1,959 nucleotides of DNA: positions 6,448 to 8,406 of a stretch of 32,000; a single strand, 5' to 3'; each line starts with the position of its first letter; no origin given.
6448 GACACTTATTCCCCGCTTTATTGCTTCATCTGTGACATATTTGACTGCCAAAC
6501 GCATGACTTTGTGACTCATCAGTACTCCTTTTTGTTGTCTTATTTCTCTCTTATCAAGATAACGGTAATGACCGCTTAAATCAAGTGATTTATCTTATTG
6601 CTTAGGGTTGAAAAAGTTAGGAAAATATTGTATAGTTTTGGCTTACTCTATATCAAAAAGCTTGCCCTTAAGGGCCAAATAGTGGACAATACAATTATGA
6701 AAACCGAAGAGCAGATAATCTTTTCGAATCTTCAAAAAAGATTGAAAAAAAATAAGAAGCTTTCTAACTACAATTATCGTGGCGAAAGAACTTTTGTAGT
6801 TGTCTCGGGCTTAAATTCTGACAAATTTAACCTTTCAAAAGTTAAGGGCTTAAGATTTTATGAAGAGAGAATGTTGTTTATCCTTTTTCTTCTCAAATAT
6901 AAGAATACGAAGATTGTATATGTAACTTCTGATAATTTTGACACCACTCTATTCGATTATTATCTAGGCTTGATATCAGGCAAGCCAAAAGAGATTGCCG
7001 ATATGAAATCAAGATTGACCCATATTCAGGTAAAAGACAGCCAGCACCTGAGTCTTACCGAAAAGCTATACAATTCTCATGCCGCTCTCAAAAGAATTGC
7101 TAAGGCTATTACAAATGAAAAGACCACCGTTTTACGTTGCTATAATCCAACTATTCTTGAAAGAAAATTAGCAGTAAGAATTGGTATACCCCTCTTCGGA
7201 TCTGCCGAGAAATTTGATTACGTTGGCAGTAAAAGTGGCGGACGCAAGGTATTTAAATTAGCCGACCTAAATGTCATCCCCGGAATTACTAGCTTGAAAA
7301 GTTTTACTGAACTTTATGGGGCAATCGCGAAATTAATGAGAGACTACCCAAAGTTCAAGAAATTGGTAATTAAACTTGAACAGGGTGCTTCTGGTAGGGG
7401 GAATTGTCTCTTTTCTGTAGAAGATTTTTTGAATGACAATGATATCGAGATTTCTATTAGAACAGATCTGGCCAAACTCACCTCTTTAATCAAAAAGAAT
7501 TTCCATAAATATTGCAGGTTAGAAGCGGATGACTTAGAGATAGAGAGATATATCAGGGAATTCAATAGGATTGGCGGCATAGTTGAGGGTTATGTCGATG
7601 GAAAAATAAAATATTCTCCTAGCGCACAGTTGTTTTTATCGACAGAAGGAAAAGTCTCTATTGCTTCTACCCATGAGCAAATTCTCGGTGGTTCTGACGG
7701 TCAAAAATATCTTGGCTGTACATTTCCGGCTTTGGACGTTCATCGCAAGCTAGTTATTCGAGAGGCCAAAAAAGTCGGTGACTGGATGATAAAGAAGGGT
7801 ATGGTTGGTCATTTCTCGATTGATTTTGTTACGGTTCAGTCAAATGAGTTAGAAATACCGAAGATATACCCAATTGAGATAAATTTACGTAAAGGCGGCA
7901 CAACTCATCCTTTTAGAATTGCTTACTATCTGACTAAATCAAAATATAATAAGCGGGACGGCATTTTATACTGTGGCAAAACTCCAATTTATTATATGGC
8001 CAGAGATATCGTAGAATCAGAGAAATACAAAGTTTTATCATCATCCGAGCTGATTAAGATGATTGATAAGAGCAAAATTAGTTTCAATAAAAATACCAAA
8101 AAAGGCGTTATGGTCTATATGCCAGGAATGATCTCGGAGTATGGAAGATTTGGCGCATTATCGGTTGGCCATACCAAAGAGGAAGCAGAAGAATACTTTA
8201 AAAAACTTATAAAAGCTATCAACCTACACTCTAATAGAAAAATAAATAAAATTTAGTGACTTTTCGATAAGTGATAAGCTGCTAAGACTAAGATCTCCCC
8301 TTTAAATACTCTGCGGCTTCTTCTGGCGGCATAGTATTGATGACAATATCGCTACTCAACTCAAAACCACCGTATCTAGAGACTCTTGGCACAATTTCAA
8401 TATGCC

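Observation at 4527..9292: Three ATP-grasp ligases plus a GalT-family nucleotidyltransferase embedded between ruvC and ruvA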

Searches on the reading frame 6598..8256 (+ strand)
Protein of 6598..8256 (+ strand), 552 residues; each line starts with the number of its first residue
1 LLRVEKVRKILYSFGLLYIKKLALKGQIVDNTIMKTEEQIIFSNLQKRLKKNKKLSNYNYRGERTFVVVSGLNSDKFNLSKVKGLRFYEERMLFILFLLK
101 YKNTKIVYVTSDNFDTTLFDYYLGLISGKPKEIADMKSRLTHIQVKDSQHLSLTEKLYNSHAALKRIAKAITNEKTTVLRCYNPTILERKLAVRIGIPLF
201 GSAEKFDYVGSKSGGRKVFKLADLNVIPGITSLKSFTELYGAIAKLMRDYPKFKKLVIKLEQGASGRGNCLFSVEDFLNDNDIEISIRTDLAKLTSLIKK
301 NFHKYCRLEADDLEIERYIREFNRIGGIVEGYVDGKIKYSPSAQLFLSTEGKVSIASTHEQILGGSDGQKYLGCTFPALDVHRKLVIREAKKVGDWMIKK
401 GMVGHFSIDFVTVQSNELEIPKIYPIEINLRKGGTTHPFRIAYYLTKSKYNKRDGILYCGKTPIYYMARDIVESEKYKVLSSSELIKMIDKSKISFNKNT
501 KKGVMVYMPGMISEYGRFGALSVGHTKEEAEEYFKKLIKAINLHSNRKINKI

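Call 3: search_protein_families(library=pfam, proteins=[window:6598-8256:+], max_evalue=0.01)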
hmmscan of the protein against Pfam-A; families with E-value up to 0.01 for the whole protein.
window:6598-8256:+ (552 aa): 3 families
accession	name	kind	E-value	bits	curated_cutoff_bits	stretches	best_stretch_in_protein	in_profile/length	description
PF24923.1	ATP-grasp_IQCH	-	2.1e-25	90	27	1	208-451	6-264/266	IQCH-like, ATP-grasp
PF02655.19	ATP-grasp_3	-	7.9e-06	26.5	23.2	1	328-434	64-159/160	ATP-grasp domain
PF18105.7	PGM1_C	-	0.0022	17.9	22.5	1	492-534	9-51/54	PGM1 C-terminal domain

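Call 4: search_protein_families(library=ncbifam, proteins=[window:6598-8256:+], max_evalue=0.01)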
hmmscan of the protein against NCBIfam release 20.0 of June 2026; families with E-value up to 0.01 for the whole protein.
window:6598-8256:+ (552 aa): 1 family
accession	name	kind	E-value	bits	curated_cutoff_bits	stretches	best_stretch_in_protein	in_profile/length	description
NF042917.1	PAGG_GluLig_BesA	equivalog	5.2e-33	114.5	750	1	65-510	7-427/432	L-propargylglycine--L-glutamate ligase BesA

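Call 24: search_solved_structures(query=window:6598-8256:+, max_evalue=0.01)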
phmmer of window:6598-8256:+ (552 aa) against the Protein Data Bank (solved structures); distinct sequences matched with E-value up to 0.01: 1.
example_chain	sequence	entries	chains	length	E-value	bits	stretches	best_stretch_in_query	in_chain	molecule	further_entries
8yi6_A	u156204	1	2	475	3.9e-27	98.4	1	68-535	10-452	L-propargylglycine--L-glutamate ligase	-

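Call 32: find_homologous_proteins(query=window:6598-8256:+, max_evalue=0.00001)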
Query window:6598-8256:+ (552 aa): 4177 proteins with E <= 0.00001 among 8000 candidates; the best 120 are listed.
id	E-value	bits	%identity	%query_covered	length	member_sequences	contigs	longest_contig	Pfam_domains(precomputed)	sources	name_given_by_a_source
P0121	0.0e+0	1148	100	94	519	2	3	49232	PF02655.20,PF24923.2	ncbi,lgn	-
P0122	0.0e+0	1037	84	98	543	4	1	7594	PF02655.20,PF24923.2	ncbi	-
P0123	1.5e-223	761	66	93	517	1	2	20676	PF02655.20,PF24923.2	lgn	-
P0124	7.7e-219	746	64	93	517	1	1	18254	PF02655.20,PF24923.2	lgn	-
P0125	9.7e-219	745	64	92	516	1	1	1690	PF02655.20,PF24923.2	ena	-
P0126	1.3e-208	712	65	86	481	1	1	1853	PF02655.20,PF18105.8,PF24923.2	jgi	jgi:hypothetical protein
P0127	1.6e-207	708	61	93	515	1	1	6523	PF02655.20,PF24923.2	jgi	jgi:hypothetical protein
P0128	4.8e-203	694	60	92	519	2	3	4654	PF02655.20,PF24923.2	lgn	-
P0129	8.0e-202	690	59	93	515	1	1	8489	PF02655.20,PF24923.2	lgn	-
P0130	4.5e-201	687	60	91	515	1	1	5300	PF02655.20,PF24923.2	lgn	-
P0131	2.2e-200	685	60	91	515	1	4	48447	PF18105.8,PF24923.2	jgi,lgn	-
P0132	1.3e-192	659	56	94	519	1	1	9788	PF02655.20,PF24923.2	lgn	-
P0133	1.7e-181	623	56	92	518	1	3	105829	PF24923.2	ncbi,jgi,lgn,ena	-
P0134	3.1e-180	618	54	91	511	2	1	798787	PF02655.20,PF24923.2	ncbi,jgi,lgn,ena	ncbi:MAG: ATP-grasp domain-containing protein [Patescibacteria group bacterium]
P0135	6.4e-176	604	54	91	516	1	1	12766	PF02655.20,PF24923.2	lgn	-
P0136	4.0e-170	585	53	91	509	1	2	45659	PF02655.20,PF24923.2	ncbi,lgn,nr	ncbi:MAG: ATP-grasp domain-containing protein [Patescibacteria group bacterium]|nr:ATP-grasp domain-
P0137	4.4e-170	585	52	91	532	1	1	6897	PF02655.20,PF24923.2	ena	-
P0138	5.3e-170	585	52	91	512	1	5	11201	PF24923.2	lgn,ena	-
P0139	7.3e-170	584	53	90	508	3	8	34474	PF02655.20,PF18105.8,PF24923.2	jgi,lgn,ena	jgi:hypothetical protein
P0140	4.1e-169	582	51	92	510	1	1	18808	PF02655.20,PF18105.8,PF24923.2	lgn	-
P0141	8.3e-169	581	51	88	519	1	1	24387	PF24923.2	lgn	-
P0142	3.3e-168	579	52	90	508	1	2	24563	PF24923.2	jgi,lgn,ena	-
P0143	2.0e-167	576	52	91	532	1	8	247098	PF18105.8,PF24923.2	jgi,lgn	-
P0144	1.4e-166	573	52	91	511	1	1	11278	PF24923.2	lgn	-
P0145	3.6e-165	569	50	92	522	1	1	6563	PF24923.2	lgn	-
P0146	3.5e-164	565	51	91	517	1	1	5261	PF24923.2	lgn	-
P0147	2.9e-160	553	50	88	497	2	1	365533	PF18105.8,PF24923.2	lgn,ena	-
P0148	1.4e-158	547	51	89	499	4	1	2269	PF18105.8,PF24923.2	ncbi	-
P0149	1.4e-157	544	52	89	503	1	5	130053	PF02655.20,PF24923.2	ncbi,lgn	-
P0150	8.9e-156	538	51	86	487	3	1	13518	PF02655.20,PF24923.2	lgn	-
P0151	2.5e-105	371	38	93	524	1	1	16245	PF18105.8,PF24923.2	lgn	-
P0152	1.8e-101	359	38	92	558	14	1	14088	PF18105.8,PF24923.2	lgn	-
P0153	3.9e-99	351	37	91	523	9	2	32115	PF18105.8,PF24923.2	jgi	jgi:hypothetical protein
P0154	4.7e-99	351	36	92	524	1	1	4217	PF18105.8,PF24923.2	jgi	jgi:hypothetical protein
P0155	6.3e-99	350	36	92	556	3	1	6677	PF18105.8,PF24923.2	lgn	-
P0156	7.9e-99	350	39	91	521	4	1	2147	PF18105.8,PF24923.2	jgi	-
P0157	1.0e-98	350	36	93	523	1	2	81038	PF18105.8,PF24923.2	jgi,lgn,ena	-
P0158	1.1e-98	349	36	93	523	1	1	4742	PF18105.8,PF24923.2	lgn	-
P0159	2.1e-98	348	37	92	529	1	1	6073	PF18105.8,PF24923.2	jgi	jgi:PGM1 C-terminal domain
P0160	4.5e-98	347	37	92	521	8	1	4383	PF02655.20,PF18105.8,PF24923.2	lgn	-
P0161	4.6e-98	347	38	92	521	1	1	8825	PF18105.8,PF24923.2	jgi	jgi:hypothetical protein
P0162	5.7e-98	347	38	93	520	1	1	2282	PF18105.8,PF24923.2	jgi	jgi:hypothetical protein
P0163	6.3e-98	347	37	99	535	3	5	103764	PF18105.8,PF24923.2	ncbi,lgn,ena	-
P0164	8.5e-98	346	37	92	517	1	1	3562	PF18105.8,PF24923.2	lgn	-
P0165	9.7e-98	346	38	92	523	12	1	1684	PF18105.8,PF24923.2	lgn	-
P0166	1.2e-97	346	38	87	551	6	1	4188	PF18105.8,PF24923.2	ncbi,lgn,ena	-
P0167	1.9e-97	345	36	92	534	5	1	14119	PF18105.8,PF24923.2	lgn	-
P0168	2.0e-97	345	38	92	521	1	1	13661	PF18105.8,PF24923.2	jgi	jgi:hypothetical protein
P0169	7.1e-97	343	36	91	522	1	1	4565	PF18105.8,PF24923.2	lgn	-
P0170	8.7e-97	343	37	92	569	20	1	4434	PF18105.8,PF24923.2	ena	-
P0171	9.4e-97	343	36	93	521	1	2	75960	PF18105.8,PF24923.2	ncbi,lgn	-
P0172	1.6e-96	342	37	93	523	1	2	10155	PF18105.8,PF24923.2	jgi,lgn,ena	-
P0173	1.8e-96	342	37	92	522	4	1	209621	PF18105.8,PF24923.2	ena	-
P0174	1.9e-96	342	37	92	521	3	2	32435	PF18105.8,PF24923.2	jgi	jgi:hypothetical protein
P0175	2.0e-96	342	38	92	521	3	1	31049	PF02655.20,PF18105.8,PF24923.2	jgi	jgi:hypothetical protein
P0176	2.3e-96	342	39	92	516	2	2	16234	PF18105.8,PF24923.2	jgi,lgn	jgi:hypothetical protein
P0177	2.9e-96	341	37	91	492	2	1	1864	PF18105.8,PF24923.2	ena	-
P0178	3.0e-96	341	37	91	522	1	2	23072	PF18105.8,PF24923.2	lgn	-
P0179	3.5e-96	341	36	92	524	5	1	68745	PF02655.20,PF18105.8,PF24923.2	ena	-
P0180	4.0e-96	341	36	92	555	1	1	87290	PF18105.8,PF24923.2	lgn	-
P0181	4.7e-96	341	37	92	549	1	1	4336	PF18105.8,PF24923.2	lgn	-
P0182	6.8e-96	340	37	92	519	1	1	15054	PF02655.20,PF18105.8,PF24923.2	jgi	jgi:hypothetical protein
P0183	6.9e-96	340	37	92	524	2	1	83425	PF18105.8,PF24923.2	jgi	jgi:hypothetical protein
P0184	7.2e-96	340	36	94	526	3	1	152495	PF02655.20,PF18105.8,PF24923.2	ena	-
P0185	7.8e-96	340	38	92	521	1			PF18105.8,PF24923.2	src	-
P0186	8.4e-96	340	37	92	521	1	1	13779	PF02655.20,PF18105.8,PF24923.2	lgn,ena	-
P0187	9.6e-96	340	36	92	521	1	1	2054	PF02655.20,PF18105.8,PF24923.2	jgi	-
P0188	1.6e-95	339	38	92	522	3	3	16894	PF02655.20,PF18105.8,PF24923.2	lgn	-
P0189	1.9e-95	339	37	92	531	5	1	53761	PF18105.8,PF24923.2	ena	-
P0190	2.2e-95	339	38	92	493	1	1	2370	PF18105.8,PF24923.2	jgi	-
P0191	2.6e-95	338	38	91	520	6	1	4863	PF18105.8,PF24923.2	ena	-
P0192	2.8e-95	338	37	92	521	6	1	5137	PF18105.8,PF24923.2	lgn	-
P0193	3.5e-95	338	37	92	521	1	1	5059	PF18105.8,PF24923.2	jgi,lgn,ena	-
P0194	3.7e-95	338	37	92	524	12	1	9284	PF18105.8,PF24923.2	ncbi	-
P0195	4.4e-95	337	37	92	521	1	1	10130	PF18105.8,PF24923.2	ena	-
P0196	4.7e-95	337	36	92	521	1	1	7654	PF18105.8,PF24923.2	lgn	-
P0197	5.8e-95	337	37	92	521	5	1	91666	PF18105.8,PF24923.2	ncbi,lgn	-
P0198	6.0e-95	337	38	91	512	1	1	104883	PF02655.20,PF18105.8,PF24923.2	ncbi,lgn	-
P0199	6.4e-95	337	35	91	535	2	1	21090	PF18105.8,PF24923.2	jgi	jgi:hypothetical protein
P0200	7.0e-95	337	38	92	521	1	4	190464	PF02655.20,PF18105.8,PF24923.2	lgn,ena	-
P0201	7.6e-95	337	38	92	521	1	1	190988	PF02655.20,PF18105.8,PF24923.2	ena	-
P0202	7.7e-95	337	37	92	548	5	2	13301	PF18105.8,PF24923.2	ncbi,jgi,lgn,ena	-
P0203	8.0e-95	337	38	92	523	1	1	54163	PF02655.20,PF18105.8,PF24923.2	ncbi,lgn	-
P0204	8.7e-95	337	37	92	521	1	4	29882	PF18105.8,PF24923.2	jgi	jgi:pheganomycin biosynthesis PGM1-like protein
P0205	1.1e-94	336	37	93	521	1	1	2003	PF18105.8,PF24923.2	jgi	jgi:hypothetical protein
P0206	1.2e-94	336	37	92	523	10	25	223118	PF18105.8,PF24923.2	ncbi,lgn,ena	-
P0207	1.3e-94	336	36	93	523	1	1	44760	PF18105.8,PF24923.2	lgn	-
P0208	1.5e-94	336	38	91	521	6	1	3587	PF18105.8,PF24923.2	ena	-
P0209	1.6e-94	336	37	92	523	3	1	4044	PF18105.8,PF24923.2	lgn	-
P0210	1.6e-94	336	39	87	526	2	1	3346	PF18105.8,PF24923.2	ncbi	-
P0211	1.7e-94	336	36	92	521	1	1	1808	PF02655.20,PF18105.8,PF24923.2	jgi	-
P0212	1.9e-94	335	36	95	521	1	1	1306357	PF18105.8,PF24923.2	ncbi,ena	-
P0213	2.0e-94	335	36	91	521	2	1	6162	PF02655.20,PF18105.8,PF24923.2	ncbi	-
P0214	2.1e-94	335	36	91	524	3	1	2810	PF18105.8,PF24923.2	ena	-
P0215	2.3e-94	335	37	91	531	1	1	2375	PF18105.8,PF24923.2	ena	-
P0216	2.3e-94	335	36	96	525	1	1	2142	PF18105.8,PF24923.2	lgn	-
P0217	2.9e-94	335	35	95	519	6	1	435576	PF18105.8,PF24923.2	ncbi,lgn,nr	ncbi:carboxylate-amine ligase [Chitinophagaceae bacterium IBVUCB2]|nr:carboxylate-amine ligase [Chit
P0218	3.1e-94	335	37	92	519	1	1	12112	PF02655.20,PF18105.8,PF24923.2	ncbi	-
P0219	3.2e-94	335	37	92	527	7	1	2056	PF18105.8,PF24923.2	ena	-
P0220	3.7e-94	334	36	92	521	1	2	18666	PF02655.20,PF18105.8,PF24923.2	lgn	-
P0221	4.5e-94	334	36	92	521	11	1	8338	PF18105.8,PF24923.2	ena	-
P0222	4.5e-94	334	40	86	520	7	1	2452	PF18105.8,PF24923.2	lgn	-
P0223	4.5e-94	334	36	91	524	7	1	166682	PF18105.8,PF24923.2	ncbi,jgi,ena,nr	ncbi:peptide ligase PGM1-related protein [Flavitalea sp.]|nr:peptide ligase PGM1-related protein [Fl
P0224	5.2e-94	334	35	92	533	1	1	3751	PF02655.20,PF18105.8,PF24923.2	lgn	-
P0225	5.4e-94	334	36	93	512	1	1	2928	PF02655.20,PF18105.8,PF24923.2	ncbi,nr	ncbi:MAG: ATP-grasp domain-containing protein [Saprospiraceae bacterium]|nr:ATP-grasp domain-contain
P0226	5.4e-94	334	37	91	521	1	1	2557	PF18105.8,PF24923.2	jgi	jgi:hypothetical protein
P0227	5.8e-94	334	37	92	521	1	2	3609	PF18105.8,PF24923.2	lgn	-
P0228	6.1e-94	334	37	92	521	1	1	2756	PF18105.8,PF24923.2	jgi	jgi:hypothetical protein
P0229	6.7e-94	334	38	92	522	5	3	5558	PF18105.8,PF24923.2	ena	-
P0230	8.6e-94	333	35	92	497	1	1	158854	PF02655.20,PF18105.8,PF24923.2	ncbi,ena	-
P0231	8.8e-94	333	37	91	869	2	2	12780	PF01546.34,PF05343.20,PF18105.8,PF07687.20,PF24923.2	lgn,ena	-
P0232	1.0e-93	333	38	92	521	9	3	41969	PF18105.8,PF24923.2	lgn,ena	-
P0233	1.2e-93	333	36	92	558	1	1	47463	PF18105.8,PF24923.2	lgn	-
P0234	1.3e-93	333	36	92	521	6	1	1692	PF18105.8,PF24923.2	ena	-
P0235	1.3e-93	333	38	85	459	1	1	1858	PF18105.8,PF24923.2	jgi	jgi:hypothetical protein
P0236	1.3e-93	333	36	92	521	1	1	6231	PF18105.8,PF24923.2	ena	-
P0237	1.4e-93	333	37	92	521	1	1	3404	PF18105.8,PF24923.2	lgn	-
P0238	1.4e-93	333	35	92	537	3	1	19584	PF18105.8,PF24923.2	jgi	-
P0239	1.4e-93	332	37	92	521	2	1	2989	PF18105.8,PF24923.2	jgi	jgi:hypothetical protein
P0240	1.7e-93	332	36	92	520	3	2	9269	PF18105.8,PF24923.2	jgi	jgi:hypothetical protein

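Call 33: find_encoding_contigs(protein=P0217, flank=8000, max_places=1)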
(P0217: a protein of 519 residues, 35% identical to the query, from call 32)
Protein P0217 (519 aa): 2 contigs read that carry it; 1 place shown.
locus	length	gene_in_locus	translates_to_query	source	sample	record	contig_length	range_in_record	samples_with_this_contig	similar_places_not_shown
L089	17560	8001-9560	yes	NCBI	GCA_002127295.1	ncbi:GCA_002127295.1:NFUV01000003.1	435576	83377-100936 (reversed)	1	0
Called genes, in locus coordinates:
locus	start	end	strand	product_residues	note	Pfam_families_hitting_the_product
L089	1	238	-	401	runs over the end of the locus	PF00764:Arginosuc_synth, PF20979:Arginosuc_syn_C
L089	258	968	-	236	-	-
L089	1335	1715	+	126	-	-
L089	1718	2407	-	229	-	PF00590:TP_methylase (weak)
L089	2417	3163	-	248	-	PF07264:EI24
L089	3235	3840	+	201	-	PF02245:Pur_DNA_glyco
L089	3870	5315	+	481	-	PF00939:Na_sulph_symp, PF03600:CitMHS, PF06808:DctM (weak)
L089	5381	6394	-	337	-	PF11751:PorP_SprF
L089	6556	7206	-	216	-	PF14681:UPRTase, PF00156:Pribosyltran, PF24390:PRTase-CE (weak)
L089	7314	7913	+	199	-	PF03702:AnmK (weak)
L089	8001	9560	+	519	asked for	PF24923:ATP-grasp_IQCH, PF18105:PGM1_C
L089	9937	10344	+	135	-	PF01042:Ribonuc_L-PSP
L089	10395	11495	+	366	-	PF12006:DUF3500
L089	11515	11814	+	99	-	PF07110:EthD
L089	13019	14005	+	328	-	PF00512:HisKA (faint), PF02518:HATPase_c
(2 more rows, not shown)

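Call 34: find_encoding_contigs(protein=P0212, flank=8000, max_places=1)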
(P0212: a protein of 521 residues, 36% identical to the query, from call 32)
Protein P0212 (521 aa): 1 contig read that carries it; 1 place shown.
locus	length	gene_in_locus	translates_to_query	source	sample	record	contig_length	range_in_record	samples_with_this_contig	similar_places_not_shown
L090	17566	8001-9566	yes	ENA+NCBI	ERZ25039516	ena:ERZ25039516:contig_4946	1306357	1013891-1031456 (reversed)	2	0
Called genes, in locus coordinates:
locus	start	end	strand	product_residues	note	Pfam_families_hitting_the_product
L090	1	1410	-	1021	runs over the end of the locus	PF00873:ACR_tran, PF03176:MMPL, PF02355:SecD_SecF_C (faint), PF03176:MMPL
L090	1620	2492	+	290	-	PF12146:Hydrolase_4 (weak), PF00561:Abhydrolase_1, PF12697:Abhydrolase_6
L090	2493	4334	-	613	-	PF13304:AAA_21 (faint), PF00005:ABC_tran, PF02463:SMC_N (faint)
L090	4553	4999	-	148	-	-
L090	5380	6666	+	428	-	PF02927:CelD_N, PF00759:Glyco_hydro_9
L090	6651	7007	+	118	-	PF00759:Glyco_hydro_9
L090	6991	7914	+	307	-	PF01522:Polysacc_deac_1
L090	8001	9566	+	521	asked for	PF24923:ATP-grasp_IQCH, PF18105:PGM1_C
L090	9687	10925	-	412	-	PF08309:LVIVD (faint)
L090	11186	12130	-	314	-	PF00005:ABC_tran, PF13304:AAA_21 (faint)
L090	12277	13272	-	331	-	PF13401:AAA_22 (faint), PF00004:AAA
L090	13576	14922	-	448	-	PF01554:MatE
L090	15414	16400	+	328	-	PF02779:Transket_pyr, PF02780:Transketolase_C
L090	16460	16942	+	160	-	PF07715:Plug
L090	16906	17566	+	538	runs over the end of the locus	PF00593:TonB_dep_Rec_b-barrel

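Call 35: find_encoding_contigs(protein=P0163, flank=8000, max_places=1)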
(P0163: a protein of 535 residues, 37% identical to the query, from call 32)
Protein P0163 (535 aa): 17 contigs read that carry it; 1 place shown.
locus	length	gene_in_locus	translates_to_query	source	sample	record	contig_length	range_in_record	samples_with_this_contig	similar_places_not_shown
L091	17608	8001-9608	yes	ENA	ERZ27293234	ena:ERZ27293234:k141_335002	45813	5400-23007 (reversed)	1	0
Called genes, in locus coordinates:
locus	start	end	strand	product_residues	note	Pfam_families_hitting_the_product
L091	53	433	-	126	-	-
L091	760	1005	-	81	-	-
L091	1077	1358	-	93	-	PF00076:RRM_1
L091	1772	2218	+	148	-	PF00313:CSD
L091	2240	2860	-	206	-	-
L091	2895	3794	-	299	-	PF00226:DnaJ, PF01556:DnaJ_C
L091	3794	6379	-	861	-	PF00690:Cation_ATPase_N, PF00122:E1-E2_ATPase, PF00702:Hydrolase, PF13246:Cation_ATPase, PF08282:Hydrolase_3 (faint), PF00689:Cation_ATPase_C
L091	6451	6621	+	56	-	-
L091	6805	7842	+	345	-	PF00691:OmpA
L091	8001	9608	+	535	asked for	PF24923:ATP-grasp_IQCH, PF18105:PGM1_C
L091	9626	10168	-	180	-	PF00132:Hexapep (weak)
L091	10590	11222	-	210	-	PF01613:Flavin_Reduct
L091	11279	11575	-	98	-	-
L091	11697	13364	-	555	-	-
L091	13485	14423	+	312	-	PF00850:Hist_deacetyl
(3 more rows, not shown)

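Call 59: search_solved_structures(query=window:6697-8256:+, max_evalue=1, show_alignments=1)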
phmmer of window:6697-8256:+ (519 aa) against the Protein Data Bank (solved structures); distinct sequences matched with E-value up to 1: 3.
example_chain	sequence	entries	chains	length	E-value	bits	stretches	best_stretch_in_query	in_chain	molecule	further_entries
8yi6_A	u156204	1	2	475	2.9e-27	98.7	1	35-502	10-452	L-propargylglycine--L-glutamate ligase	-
6shc_A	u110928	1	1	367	0.12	14.2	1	391-456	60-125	Serine/threonine-protein kinase/endoribonuclease IRE1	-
2hz6_A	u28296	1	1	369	0.12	14.2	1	391-456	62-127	Endoplasmic reticulum to nucleus signalling 1 isoform 1 variant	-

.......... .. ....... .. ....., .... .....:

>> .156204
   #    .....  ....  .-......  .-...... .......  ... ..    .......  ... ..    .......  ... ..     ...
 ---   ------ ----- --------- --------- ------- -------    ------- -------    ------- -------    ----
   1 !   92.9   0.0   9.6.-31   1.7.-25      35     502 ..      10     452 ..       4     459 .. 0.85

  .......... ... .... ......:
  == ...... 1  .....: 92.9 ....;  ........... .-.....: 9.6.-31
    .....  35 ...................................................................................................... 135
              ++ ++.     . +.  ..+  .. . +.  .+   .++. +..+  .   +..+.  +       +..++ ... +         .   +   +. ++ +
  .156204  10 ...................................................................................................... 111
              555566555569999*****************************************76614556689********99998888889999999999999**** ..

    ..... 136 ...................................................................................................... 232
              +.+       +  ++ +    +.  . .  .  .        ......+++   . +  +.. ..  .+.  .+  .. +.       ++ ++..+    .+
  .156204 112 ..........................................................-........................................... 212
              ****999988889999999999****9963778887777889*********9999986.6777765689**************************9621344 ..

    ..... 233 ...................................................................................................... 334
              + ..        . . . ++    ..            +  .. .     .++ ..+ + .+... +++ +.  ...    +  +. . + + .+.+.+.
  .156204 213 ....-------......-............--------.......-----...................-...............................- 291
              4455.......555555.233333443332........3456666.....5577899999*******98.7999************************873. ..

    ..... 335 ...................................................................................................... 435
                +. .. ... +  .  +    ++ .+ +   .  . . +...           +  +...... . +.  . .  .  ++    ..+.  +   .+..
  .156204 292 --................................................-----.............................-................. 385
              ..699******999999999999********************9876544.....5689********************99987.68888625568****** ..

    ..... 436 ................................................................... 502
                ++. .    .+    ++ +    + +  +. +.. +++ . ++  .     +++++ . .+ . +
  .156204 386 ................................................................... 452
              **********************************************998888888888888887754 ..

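Call 82: search_protein_families(library=padloc, proteins=[window:6697-8256:+], max_evalue=0.01)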
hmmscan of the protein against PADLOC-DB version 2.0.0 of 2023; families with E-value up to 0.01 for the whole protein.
window:6697-8256:+ (519 aa): 0 families
